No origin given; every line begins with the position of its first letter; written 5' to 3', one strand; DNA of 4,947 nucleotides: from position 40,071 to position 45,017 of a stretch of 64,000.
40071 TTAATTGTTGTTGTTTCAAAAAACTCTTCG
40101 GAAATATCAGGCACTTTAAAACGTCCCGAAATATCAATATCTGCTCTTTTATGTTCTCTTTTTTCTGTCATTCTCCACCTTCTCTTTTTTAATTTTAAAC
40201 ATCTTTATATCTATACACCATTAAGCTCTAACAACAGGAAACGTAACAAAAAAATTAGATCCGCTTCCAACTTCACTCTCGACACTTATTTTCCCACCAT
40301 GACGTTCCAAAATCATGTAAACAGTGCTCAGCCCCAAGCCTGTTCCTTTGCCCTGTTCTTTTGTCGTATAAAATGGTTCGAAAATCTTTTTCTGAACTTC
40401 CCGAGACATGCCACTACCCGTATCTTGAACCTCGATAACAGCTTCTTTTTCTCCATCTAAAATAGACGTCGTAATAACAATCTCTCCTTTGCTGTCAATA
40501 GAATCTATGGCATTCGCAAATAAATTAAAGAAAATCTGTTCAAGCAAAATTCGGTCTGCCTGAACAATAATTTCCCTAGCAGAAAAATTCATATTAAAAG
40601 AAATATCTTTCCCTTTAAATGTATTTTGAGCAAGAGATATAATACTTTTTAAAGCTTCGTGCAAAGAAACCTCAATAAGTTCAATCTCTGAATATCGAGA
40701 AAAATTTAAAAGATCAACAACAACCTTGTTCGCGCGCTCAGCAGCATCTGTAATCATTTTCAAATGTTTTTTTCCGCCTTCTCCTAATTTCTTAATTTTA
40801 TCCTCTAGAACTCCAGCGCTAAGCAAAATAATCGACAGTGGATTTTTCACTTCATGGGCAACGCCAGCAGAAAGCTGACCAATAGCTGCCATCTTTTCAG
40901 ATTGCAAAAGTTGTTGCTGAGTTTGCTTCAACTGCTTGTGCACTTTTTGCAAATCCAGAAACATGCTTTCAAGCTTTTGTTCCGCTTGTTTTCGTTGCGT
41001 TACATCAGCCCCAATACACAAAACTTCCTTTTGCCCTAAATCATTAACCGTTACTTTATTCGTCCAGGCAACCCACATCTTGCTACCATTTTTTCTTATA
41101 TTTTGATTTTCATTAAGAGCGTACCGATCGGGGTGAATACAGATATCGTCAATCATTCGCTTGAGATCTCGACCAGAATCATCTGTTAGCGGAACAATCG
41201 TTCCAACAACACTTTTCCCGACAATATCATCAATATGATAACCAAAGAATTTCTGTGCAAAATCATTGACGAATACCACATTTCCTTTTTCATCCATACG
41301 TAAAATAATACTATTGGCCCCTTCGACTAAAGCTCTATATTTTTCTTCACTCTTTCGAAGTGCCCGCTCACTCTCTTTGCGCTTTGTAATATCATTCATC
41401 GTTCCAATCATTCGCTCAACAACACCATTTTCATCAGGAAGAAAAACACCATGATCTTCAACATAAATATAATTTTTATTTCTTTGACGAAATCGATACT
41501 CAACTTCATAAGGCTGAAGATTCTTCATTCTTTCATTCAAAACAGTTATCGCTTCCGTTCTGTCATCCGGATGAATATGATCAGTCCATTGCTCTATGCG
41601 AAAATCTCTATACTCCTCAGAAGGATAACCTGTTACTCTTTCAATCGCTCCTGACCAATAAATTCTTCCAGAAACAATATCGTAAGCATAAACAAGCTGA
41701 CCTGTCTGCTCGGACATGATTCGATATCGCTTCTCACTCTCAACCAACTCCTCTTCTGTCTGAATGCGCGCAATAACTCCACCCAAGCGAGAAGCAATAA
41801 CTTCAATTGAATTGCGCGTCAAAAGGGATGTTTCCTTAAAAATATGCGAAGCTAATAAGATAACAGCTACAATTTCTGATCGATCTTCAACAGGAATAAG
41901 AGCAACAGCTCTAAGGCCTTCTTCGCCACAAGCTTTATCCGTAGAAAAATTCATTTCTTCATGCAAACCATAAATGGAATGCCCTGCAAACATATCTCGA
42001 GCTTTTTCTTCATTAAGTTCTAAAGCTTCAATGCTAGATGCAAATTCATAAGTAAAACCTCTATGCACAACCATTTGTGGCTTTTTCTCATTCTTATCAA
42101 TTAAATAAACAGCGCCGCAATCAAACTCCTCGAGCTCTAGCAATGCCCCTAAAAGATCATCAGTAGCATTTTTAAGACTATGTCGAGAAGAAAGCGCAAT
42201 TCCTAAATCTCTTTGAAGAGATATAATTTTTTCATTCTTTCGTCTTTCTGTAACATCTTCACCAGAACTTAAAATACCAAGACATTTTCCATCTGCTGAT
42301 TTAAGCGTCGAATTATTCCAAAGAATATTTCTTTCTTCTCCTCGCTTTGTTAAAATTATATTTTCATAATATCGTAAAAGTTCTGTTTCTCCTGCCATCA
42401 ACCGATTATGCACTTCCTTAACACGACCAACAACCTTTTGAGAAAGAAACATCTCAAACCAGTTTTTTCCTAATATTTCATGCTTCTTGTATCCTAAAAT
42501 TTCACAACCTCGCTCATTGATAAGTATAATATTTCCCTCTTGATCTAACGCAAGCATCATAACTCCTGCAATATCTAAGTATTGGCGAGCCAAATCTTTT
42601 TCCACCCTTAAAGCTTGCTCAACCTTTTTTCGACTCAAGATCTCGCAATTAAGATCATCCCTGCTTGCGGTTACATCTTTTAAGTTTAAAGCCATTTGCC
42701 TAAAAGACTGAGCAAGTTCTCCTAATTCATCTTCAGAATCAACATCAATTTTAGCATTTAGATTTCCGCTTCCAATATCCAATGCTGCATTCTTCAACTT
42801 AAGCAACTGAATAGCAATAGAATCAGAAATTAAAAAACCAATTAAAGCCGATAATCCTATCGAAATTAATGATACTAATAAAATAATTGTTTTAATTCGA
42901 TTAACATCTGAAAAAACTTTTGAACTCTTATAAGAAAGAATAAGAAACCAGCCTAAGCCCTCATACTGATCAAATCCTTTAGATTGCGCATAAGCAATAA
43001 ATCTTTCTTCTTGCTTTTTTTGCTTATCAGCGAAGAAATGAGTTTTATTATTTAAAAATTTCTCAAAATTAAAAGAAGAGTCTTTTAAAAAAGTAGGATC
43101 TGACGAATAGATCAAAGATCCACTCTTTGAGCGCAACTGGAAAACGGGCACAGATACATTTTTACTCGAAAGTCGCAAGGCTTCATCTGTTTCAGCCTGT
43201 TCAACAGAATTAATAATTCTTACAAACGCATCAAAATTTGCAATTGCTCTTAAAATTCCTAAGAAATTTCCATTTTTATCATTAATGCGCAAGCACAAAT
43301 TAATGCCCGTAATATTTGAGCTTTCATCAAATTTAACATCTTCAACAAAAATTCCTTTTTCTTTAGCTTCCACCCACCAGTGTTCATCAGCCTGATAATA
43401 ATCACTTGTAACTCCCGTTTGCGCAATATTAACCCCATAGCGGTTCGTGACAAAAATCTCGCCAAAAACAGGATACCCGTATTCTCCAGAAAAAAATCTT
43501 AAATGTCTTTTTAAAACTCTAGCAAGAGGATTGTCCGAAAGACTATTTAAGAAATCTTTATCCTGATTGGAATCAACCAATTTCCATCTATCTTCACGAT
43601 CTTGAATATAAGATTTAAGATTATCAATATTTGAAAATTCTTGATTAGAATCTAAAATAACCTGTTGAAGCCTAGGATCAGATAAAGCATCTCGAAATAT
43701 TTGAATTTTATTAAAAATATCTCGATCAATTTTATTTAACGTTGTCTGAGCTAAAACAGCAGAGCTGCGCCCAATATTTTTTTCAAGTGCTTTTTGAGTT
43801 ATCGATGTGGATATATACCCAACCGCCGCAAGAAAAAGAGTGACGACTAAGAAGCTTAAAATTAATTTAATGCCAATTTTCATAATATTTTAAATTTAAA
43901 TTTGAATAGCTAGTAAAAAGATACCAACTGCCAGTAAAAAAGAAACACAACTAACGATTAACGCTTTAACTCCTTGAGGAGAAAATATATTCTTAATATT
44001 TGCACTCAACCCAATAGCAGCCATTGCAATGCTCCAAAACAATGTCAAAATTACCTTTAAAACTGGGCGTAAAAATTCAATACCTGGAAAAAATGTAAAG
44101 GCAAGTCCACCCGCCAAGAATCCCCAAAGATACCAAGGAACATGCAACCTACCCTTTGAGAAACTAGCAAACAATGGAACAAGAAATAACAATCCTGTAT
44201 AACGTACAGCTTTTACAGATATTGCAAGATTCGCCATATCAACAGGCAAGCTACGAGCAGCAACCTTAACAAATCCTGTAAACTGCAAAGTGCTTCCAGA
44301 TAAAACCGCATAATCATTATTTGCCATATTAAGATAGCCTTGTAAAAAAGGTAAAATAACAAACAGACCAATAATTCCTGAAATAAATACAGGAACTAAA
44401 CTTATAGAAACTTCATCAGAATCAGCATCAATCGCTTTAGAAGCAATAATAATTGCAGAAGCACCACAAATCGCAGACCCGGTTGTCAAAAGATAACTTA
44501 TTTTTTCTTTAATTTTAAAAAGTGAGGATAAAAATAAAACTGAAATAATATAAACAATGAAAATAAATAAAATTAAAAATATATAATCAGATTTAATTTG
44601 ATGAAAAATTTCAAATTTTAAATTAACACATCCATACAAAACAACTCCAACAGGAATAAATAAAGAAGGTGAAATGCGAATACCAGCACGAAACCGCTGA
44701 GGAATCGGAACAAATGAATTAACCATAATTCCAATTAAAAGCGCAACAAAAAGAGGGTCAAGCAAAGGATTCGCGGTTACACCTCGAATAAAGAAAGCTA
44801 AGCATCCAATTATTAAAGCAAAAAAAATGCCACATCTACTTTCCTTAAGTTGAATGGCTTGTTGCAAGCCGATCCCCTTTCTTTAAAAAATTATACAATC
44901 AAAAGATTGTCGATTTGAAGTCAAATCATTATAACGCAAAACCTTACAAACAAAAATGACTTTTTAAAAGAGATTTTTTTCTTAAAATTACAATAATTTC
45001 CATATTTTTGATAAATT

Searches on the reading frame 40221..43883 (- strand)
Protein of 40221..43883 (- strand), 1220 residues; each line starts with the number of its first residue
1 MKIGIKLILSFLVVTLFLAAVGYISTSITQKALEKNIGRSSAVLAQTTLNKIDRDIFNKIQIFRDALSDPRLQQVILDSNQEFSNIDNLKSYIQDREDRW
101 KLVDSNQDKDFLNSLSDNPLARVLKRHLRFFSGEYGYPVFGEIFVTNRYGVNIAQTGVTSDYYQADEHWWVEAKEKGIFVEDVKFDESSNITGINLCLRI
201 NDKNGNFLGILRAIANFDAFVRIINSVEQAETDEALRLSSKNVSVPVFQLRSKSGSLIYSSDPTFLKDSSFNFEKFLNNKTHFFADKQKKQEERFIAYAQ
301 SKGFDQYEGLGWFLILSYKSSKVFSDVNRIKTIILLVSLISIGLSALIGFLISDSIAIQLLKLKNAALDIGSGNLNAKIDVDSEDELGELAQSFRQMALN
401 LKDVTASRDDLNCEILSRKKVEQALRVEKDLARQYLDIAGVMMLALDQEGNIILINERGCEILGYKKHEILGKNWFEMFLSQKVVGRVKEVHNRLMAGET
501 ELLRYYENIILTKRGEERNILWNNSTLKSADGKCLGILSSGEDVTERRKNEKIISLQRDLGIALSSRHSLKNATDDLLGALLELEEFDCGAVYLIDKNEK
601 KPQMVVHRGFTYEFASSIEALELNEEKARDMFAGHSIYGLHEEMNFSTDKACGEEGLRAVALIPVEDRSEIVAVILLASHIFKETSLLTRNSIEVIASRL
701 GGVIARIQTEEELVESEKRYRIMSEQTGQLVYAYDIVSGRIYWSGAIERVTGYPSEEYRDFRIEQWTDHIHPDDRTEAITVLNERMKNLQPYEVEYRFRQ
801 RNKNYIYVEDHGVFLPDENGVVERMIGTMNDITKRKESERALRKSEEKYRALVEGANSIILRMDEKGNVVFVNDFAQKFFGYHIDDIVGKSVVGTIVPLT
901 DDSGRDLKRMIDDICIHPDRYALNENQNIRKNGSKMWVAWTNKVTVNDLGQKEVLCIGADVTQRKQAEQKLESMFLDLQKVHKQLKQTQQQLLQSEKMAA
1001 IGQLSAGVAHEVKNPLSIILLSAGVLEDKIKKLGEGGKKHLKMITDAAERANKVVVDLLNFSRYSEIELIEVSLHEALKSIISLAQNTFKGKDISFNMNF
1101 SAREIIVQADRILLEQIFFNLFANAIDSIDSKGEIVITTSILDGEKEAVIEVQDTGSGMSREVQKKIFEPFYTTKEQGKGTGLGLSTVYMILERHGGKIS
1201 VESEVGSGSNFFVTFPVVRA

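Call 67: search_protein_families(library=pfam, proteins=[window:40221-43883:-], max_evalue=0.00001)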
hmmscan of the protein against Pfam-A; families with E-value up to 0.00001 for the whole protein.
window:40221-43883:- (1220 aa): 11 families
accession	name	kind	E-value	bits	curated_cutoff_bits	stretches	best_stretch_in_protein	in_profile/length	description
PF08447.18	PAS_3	-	4.4e-35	120.3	25.6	1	741-829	2-89/89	PAS fold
PF13426.13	PAS_9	-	1.7e-28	99.3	27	3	858-963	3-103/103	PAS domain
PF02518.31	HATPase_c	-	5.5e-26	91.6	26.4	1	1110-1217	2-109/111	Histidine kinase-, DNA gyrase B-, and HSP90-like ATPase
PF00989.32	PAS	-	3.5e-24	85.4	22.6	2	847-961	1-113/113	PAS fold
PF08448.16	PAS_4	-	9.2e-20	71.4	23.1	1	441-548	6-109/110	PAS fold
PF13188.13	PAS_8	-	3.9e-14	52.4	21.8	0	847-906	1-56/65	PAS domain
PF00512.31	HisKA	-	1.4e-12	47.9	26.9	1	1002-1063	3-62/66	His Kinase A (phospho-acceptor) domain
PF00672.30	HAMP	-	1.4e-11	45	25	1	360-402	10-52/53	HAMP domain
PF02743.24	dCache_1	-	2.7e-07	30.8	45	1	85-235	38-170/240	Cache domain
PF14501.12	HATPase_c_5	-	4.8e-07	30.1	22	1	1115-1204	7-91/102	GHKL domain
PF14598.12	PAS_11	-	6.1e-07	29.8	25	0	765-815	36-86/109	PAS domain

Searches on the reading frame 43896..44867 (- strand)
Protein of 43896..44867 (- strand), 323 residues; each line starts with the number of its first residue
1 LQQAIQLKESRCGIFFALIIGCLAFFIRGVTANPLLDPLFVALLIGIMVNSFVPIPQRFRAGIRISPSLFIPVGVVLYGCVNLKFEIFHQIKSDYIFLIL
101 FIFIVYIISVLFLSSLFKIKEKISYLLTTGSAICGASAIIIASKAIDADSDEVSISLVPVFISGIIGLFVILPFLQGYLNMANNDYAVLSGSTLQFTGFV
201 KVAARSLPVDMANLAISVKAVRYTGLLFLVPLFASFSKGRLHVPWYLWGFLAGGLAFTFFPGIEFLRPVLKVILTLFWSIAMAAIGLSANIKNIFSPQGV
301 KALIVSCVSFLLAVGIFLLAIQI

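Call 67: search_protein_families(library=pfam, proteins=[window:43896-44867:-], max_evalue=0.00001)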
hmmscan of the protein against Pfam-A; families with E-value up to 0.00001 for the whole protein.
window:43896-44867:- (323 aa): 1 family
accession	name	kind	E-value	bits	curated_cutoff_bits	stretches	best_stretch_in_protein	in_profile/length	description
PF03601.19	Cons_hypoth698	-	4.4e-45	154.4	24.5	1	13-305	2-303/304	Conserved hypothetical protein 698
